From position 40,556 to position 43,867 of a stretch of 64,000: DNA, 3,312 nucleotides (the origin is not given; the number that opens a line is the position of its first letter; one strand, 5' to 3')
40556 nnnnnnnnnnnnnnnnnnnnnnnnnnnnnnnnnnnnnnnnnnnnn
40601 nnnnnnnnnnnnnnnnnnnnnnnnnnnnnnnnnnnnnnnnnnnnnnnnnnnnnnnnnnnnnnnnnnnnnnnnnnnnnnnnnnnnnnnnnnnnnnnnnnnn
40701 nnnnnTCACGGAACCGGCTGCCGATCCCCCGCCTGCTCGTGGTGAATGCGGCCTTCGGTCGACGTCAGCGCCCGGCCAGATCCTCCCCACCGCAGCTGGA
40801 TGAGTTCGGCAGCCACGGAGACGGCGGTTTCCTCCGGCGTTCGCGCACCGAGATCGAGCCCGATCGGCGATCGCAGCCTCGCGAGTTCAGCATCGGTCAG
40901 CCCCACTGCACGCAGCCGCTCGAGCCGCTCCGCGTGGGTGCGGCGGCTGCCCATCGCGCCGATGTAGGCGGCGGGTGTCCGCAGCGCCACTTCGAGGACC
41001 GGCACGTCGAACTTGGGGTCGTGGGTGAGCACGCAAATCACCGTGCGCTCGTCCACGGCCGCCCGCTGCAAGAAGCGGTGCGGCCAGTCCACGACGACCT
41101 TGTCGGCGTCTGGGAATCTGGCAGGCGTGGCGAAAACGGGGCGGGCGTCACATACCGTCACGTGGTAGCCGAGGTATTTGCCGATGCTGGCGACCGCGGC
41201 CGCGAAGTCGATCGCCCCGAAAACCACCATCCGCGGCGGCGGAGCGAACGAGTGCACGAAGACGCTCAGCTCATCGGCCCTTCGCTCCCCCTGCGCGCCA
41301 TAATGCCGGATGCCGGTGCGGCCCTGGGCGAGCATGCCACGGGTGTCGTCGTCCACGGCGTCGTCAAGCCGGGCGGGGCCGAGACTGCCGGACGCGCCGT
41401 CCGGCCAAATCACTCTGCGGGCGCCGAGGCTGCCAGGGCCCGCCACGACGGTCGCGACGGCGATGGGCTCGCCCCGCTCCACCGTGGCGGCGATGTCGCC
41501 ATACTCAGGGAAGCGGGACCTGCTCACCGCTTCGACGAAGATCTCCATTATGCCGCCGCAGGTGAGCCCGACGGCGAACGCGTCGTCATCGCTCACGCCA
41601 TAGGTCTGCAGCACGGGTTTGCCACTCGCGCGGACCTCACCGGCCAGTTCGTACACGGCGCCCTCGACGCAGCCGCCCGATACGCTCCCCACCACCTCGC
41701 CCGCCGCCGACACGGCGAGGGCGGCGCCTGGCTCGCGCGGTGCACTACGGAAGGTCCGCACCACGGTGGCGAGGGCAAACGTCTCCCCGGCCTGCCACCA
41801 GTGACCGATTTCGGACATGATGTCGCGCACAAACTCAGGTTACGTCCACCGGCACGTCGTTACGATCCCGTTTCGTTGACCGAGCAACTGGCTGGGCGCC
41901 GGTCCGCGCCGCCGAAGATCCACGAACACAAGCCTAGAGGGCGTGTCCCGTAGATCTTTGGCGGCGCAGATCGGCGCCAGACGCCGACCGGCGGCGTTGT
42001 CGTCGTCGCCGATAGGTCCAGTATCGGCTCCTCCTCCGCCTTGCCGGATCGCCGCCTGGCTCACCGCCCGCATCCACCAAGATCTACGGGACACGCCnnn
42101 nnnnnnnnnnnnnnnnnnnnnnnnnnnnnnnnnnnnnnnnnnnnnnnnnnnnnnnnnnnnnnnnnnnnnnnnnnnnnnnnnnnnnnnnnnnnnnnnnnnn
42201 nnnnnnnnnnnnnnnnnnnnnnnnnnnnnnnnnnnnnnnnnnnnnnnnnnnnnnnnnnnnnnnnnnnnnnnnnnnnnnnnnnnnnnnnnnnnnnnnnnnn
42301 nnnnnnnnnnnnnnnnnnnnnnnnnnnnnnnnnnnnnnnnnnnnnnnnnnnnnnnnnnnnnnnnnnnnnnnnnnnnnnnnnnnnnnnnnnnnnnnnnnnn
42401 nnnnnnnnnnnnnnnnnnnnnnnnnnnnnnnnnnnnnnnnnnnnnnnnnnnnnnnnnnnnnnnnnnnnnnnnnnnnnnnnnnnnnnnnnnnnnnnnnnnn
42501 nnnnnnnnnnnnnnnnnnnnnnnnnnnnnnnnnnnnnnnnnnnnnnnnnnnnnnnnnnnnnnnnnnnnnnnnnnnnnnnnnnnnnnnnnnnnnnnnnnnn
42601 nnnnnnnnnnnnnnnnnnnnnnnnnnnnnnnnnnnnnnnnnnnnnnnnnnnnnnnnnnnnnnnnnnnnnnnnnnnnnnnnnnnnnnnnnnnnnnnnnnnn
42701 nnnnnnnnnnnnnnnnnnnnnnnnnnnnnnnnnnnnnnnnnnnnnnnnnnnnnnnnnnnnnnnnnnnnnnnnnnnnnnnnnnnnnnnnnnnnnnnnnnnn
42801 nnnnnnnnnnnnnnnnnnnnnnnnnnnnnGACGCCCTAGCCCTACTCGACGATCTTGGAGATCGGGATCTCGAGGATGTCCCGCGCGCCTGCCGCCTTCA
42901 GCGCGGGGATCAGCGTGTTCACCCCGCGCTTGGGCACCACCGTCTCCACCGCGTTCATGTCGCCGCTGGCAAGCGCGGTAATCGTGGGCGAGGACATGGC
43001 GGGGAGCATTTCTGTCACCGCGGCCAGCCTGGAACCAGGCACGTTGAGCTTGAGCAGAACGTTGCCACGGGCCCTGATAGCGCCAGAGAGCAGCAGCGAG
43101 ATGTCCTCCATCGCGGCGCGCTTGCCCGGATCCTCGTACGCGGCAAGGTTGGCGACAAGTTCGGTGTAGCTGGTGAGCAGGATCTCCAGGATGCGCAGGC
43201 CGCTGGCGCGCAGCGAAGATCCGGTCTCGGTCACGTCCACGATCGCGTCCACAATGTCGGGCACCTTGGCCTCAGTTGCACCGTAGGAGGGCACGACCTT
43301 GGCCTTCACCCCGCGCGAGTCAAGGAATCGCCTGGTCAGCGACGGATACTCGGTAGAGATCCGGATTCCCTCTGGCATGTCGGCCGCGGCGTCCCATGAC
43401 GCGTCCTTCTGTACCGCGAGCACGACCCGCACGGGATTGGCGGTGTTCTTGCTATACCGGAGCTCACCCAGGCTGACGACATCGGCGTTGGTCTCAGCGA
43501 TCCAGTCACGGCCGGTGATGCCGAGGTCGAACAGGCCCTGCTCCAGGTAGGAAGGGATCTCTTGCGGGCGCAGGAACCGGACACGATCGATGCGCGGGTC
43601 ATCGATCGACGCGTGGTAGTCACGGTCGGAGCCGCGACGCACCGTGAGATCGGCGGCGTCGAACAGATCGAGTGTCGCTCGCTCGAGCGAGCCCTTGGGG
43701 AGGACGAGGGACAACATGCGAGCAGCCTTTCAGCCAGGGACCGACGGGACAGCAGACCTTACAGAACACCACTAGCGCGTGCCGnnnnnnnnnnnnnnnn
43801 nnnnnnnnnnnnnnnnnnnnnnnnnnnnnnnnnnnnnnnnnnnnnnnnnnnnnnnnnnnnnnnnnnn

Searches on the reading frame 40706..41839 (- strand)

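Call 8: search_protein_families(library=pfam, proteins=[window:40706-41839:-], max_evalue=0.001)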
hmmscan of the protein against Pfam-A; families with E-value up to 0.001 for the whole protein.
window:40706-41839:- (377 aa): 2 families
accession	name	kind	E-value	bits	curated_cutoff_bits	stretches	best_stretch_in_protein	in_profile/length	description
PF13478.12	XdhC_C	-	2.2e-44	151.4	29.7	1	204-346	1-125/125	XdhC Rossmann domain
PF02625.21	XdhC_CoxI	-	5.3e-39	132.4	24.3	2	14-81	1-68/68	XdhC and CoxI family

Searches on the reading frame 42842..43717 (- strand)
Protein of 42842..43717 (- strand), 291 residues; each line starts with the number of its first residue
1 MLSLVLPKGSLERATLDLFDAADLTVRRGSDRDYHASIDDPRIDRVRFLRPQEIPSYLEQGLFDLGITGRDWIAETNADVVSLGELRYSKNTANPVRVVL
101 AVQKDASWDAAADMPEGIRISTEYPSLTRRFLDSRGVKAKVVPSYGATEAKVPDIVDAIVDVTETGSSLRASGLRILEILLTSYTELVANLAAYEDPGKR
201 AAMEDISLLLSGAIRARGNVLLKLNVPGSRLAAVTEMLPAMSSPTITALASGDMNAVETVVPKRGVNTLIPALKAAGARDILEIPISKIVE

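Call 62: search_protein_families(library=pfam, proteins=[window:42842-43717:-], max_evalue=0.0001)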
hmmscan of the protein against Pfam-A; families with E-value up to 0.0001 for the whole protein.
window:42842-43717:- (291 aa): 2 families
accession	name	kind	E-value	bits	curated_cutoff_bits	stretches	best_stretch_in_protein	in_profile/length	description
PF01634.23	HisG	-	5.2e-40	137.4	25.5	1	50-206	1-152/158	ATP phosphoribosyltransferase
PF08029.16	HisG_C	-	3.6e-24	85.1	23.5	1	216-288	1-73/73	HisG, C-terminal domain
